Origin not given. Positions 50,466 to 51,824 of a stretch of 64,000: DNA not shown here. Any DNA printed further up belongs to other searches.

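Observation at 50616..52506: AT-rich two-gene cassette: single-pass membrane protein plus N-terminal HNH nuclease with an unknown C-terminal domain (candidate uncharacterised defence or abortive-infection module)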

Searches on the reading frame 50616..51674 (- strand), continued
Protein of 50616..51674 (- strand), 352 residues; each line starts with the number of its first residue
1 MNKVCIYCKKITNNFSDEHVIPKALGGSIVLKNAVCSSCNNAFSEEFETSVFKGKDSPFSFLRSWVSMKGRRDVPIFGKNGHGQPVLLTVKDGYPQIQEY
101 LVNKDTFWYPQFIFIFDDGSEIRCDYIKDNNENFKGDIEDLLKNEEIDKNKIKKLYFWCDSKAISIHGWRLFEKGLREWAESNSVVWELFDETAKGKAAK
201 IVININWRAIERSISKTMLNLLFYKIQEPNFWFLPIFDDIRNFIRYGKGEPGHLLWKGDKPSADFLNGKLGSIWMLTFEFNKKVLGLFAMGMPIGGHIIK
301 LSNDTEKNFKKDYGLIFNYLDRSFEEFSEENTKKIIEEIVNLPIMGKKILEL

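Call 74: list_cluster_members(proteins=[P0017, P0018, P0019, P0020, P0021, P0033, P0043, P0047, P0074, P0128])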
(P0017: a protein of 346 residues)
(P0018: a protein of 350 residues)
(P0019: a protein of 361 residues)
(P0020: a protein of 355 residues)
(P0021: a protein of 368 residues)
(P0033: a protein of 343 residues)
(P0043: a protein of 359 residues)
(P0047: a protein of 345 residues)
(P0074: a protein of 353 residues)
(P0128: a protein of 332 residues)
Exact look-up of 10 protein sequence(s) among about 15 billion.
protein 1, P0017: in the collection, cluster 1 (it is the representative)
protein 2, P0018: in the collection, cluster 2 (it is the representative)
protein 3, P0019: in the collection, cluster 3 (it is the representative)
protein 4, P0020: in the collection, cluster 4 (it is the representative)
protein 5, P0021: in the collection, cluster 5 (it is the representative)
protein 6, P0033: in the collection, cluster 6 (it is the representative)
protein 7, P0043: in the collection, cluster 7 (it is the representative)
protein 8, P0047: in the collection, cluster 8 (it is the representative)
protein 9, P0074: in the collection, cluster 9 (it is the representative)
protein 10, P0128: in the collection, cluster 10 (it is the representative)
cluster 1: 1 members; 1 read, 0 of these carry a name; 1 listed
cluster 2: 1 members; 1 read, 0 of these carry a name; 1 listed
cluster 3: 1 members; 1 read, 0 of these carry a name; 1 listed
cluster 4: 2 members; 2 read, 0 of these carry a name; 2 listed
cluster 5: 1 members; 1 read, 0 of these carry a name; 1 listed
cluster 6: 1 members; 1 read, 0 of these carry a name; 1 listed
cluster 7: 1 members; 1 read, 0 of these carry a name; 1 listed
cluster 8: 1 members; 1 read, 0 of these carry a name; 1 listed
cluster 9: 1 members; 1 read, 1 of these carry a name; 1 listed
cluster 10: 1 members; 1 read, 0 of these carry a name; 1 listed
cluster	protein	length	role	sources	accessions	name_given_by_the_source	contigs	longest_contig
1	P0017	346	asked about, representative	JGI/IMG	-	-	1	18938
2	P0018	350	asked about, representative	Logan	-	-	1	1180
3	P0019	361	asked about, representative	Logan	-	-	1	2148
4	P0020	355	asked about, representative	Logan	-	-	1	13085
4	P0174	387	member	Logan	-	-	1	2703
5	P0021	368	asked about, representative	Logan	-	-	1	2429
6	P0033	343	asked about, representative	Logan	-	-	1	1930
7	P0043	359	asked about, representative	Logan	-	-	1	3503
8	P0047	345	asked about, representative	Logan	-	-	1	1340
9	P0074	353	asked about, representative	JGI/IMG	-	HNH endonuclease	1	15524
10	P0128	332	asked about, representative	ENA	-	-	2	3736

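Call 75: find_encoding_contigs(protein=P0017, flank=8000)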
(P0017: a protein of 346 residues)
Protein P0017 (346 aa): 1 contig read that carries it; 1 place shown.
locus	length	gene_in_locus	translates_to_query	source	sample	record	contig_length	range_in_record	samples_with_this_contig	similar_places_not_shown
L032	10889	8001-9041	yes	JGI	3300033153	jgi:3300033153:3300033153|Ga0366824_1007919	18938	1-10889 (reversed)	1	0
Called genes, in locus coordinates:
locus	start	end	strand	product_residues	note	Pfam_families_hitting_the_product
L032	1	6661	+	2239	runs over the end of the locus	PF01326:PPDK_N, PF00072:Response_reg (faint)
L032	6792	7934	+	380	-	PF13091:PLDc_2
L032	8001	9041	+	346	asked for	PF14279:HNH_5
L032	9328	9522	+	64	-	-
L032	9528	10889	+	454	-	?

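Call 76: find_encoding_contigs(protein=P0020, flank=7000)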
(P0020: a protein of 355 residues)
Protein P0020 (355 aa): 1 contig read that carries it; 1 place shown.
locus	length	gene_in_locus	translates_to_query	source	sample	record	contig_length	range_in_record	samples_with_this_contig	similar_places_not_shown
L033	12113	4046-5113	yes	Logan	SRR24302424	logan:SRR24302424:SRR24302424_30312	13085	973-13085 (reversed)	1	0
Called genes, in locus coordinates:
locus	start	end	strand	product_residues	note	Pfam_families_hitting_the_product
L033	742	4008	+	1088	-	PF02384:N6_Mtase (weak), PF18135:Type_ISP_C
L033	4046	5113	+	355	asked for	PF14279:HNH_5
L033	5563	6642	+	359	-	-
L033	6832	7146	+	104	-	-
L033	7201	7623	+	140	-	-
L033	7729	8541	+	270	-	-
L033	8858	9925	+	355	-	-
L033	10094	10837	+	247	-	PF22945:LEM-3_GIY-YIG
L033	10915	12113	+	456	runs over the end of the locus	-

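Call 81: search_protein_families(library=ncbifam, alignment_id=A3, max_evalue=0.001)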
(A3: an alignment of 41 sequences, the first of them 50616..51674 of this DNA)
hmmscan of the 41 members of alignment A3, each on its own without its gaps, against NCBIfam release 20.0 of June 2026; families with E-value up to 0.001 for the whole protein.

A. member 1, window:50616-51674:- (352 aa): 0 families

B. families by the number of members that match (of 41 scanned): 1 family
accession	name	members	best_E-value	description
NF040563.1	guided_IscB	2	9e-06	RNA-guided endonuclease IscB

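Call 83: search_dna_similar(query=P0034, collection=plasmids, mode=protein, max_evalue=0.00001, max_rows=30)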
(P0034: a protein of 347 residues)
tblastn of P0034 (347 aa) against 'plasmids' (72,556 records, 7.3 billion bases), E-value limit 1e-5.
No match.

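Call 84: search_dna_similar(query=P0034, collection=phages, mode=protein, max_evalue=0.00001, max_rows=20)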
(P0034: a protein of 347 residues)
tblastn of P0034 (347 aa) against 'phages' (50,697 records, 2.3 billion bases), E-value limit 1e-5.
No match.

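Call 98: get_annotated_region(hit=H1, flank=5000)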
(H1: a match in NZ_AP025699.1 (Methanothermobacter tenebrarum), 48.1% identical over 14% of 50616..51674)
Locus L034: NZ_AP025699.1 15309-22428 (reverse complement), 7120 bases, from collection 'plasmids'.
description: Methanothermobacter tenebrarum strain RMAS plasmid pRMAS01, complete sequence
organism: Methanothermobacter tenebrarum (NCBI taxid 680118)
taxonomy: Archaea; Euryarchaeota; Methanobacteria; Methanobacteriales; Methanobacteriaceae; Methanothermobacter; Methanothermobacter tenebrarum
host: -; source: -; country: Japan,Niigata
typing (MOB-suite, as given by PLSDB): non-mobilizable
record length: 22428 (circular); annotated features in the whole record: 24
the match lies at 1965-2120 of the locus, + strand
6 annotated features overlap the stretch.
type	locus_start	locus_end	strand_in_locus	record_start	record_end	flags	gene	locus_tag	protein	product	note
CDS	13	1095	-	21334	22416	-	-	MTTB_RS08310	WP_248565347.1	AAA family ATPase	-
CDS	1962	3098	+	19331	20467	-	-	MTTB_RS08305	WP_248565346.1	HNH endonuclease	-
CDS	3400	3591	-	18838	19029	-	-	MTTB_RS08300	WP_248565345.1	hypothetical protein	-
CDS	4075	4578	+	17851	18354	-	-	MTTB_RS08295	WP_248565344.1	hypothetical protein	-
CDS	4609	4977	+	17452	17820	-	-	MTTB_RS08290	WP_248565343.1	hypothetical protein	-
CDS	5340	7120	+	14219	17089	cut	-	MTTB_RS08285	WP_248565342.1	N-6 DNA methylase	-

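Call 100: search_protein_families(library=padloc, proteins=[L001:258-1895:+, L001:1901-3202:+, L001:6712-7851:+, L001:8327-9262:+, L001:5533-6447:+, L004:520-2436:+, L004:2429-2842:+, L004:3399-4739:+, L032:6792-7934:+, L033:742-4008:+], max_evalue=0.00001)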
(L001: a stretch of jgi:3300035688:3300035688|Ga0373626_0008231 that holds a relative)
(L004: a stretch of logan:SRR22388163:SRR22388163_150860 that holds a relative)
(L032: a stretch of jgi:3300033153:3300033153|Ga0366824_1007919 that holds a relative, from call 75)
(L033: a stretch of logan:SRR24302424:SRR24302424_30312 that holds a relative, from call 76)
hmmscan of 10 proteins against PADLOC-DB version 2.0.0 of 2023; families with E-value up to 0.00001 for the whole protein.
L001:258-1895:+ (545 aa): 13 families
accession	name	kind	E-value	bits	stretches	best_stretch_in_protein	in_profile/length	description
PDLC04105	HerA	-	3.9e-27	93.1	2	380-523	378-525/576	-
PDLC01055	HerA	-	2.5e-26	90.6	2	312-500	314-496/532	Type III coevolved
PDLC04140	mad8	-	2.4e-24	84.4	1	161-534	26-298/314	mads_8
PDLC04103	HerA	-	2.7e-21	73.5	2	396-538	416-561/579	-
PDLC04102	HerA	-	1.6e-19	67.8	1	374-534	458-620/654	-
PDLC04098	HerA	-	3.2e-19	66.9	1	379-522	482-635/686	-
PDLC04106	HerA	-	1.7e-17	61.2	1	381-534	469-629/667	-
PDLC02185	HerA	-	3e-17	60.6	2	382-529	407-557/585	-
PDLC04100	HerA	-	3.1e-14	50.6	1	382-528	401-550/580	-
PDLC04097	HerA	-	7.2e-14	49.3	1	384-534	435-593/618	-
PDLC02188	HerA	-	8.6e-11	39.4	1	411-523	421-532/578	-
PDLC04104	HerA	-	1.3e-10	38.6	1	383-524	182-327/379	-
PDLC02684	DndH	-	4.5e-08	29.1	1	130-500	1335-1674/1715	DndH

L001:1901-3202:+ (433 aa): 0 families

L001:6712-7851:+ (379 aa): 0 families

L001:8327-9262:+ (311 aa): 1 family
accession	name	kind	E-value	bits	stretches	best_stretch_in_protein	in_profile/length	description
PDLC03000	DUF4238-Pers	-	7.7e-11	40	1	4-291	5-292/309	-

L001:5533-6447:+ (304 aa): 2 families
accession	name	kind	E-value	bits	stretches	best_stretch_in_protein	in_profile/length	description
PDLC05059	PDC-S64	-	3.8e-17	60.3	1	8-203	2-183/339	-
PDLC01688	DUF3644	-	5.1e-08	31.2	1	20-146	11-127/149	DUF3644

L004:520-2436:+ (638 aa): 80 families (the best 25 are shown)
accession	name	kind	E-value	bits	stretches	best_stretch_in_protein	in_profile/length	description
PDLC02723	PbeC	-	4.4e-98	327.4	1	3-595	3-616/618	PbeC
PDLC02714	PbeC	-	3e-73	245.7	1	1-625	1-649/651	PbeC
PDLC02732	PbeC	-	7.9e-65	217.6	1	3-600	3-620/625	PbeC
PDLC02741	PbeC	-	8.7e-65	217.4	1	1-617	1-637/644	PbeC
PDLC02729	PbeC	-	2.8e-59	199.2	2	105-606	128-638/668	PbeC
PDLC02750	PbeC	-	1.4e-58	197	1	1-588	1-600/629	PbeC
PDLC02722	PbeC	-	3.7e-55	185.8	1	1-603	1-615/643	PbeC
PDLC02711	PbeC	-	6e-53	178.3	1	1-608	1-626/646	PbeC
PDLC02753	PbeC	-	4.1e-52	175.4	1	1-613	1-638/648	PbeC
PDLC02749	PbeC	-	6.8e-51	171.5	1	1-599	1-613/636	PbeC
PDLC02730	PbeC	-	6.4e-50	168.6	1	106-616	123-647/651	PbeC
PDLC02739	PbeC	-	8.6e-46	154.9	1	1-558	1-568/644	PbeC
PDLC02756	PbeC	-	1.4e-43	147.9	1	1-613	1-633/643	PbeC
PDLC02668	DndD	-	2e-43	147.3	1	1-625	1-644/659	DndD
PDLC02740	PbeC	-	3.1e-41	139.9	1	1-581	1-600/648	PbeC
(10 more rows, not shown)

L004:2429-2842:+ (137 aa): 0 families

L004:3399-4739:+ (446 aa): 71 families (the best 25 are shown)
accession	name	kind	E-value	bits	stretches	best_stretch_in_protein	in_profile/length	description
PDLC04148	HEC-03B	-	5.5e-74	247.8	1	3-428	2-441/458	-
PDLC03878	NsnB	-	4.8e-69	231.7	1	3-423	2-334/345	-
PDLC04707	PDC-M55A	-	1e-62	210.5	1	1-428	1-406/421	-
PDLC02979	AriA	-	7.4e-32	109.5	2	277-370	276-373/373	-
PDLC02980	AriA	-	9e-22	76.4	1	25-371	1-304/304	-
PDLC04177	HEC-01A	-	5.1e-18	63.3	2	286-376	258-346/393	-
PDLC04175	HEC-01A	-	2.4e-17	61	1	3-151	6-146/363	-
PDLC04032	PD-T4-4_A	-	3.1e-15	54.1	1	322-384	343-405/474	-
PDLC04176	HEC-01A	-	2.2e-14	51.6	1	1-374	1-325/371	-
PDLC04178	HEC-01A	-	5.3e-14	50.1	1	3-111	9-102/399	-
PDLC02915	ATPase-Toprim_I-B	-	5.2e-13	46.6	1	325-409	255-330/623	-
PDLC02358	Old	-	1.4e-12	45.2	1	325-372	284-331/578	Old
PDLC04391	PDC-M07A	-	2.2e-12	44.7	1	3-134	2-134/412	-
PDLC00067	GajA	-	4.7e-11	39.9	0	3-44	5-45/604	AAA ATPase domain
PDLC00069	GajA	-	4.7e-11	39.8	1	327-372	336-383/687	AAA ATPase domain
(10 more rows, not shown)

L032:6792-7934:+ (380 aa): 13 families
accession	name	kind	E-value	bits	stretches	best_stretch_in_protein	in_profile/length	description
PDLC02614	DrmC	-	4.8e-17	60.2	1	49-183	23-144/153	DrmC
PDLC02591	DrmC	-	6.9e-11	39.8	1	51-187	116-247/260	DrmC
PDLC02609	DrmC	-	1.7e-10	39.3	1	52-181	101-223/241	DrmC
PDLC02616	DrmC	-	5.7e-09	33.9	1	49-181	83-206/224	DrmC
PDLC03924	MkoC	-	5.8e-08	29.3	1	83-179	1025-1121/1136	-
PDLC02606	DrmC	-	8.6e-08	30.1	1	43-184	30-167/182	DrmC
PDLC02588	DrmC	-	1.2e-07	29.6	1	43-176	100-229/256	DrmC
PDLC02612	DrmC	-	4.2e-07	27.7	1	49-176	94-210/235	DrmC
PDLC02597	DrmC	-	4.9e-07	27.8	1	48-182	97-227/242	DrmC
PDLC02585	DrmC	-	8e-07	26.9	1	43-181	101-235/253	DrmC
PDLC02587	DrmC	-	1.8e-06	25.2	0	138-184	203-249/267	DrmC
PDLC03922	MkoB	-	2.2e-06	25.2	1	52-185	316-440/610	-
PDLC02611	DrmC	-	5.4e-06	24.7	0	54-181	3-120/138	DrmC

L033:742-4008:+ (1088 aa): 5 families
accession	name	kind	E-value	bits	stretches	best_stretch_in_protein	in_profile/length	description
PDLC03631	REase_MTase_IIG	-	0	1146.4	1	10-1081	7-1065/1086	Type IIG restriction enzyme-methyltransferase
PDLC03610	REase_MTase_IIG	-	7.3e-99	330.2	2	41-486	29-484/1096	Type IIG restriction enzyme-methyltransferase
PDLC03597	REase_MTase_IIG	-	2.1e-32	109.8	2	288-682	848-1216/1646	Type IIG restriction enzyme-methyltransferase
PDLC03621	REase_MTase_IIG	-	1.7e-25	87.3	1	303-621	284-580/1024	Type IIG restriction enzyme-methyltransferase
PDLC03051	REase_MTase_I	-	3.2e-22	75.6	1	294-659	836-1183/1591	Type I restriction enzyme-methyltransferase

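Call 101: find_related_loci(query=A1, collection=viral_contigs, flank=6000)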
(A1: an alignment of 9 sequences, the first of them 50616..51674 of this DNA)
Query A1 (352 aa) in viral_contigs; peptide patterns used: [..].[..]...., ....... (x = any residue, [..] = any of these).
156 stretches matched a pattern, but none encodes a relative of the query by tblastn (E <= 1e-3).
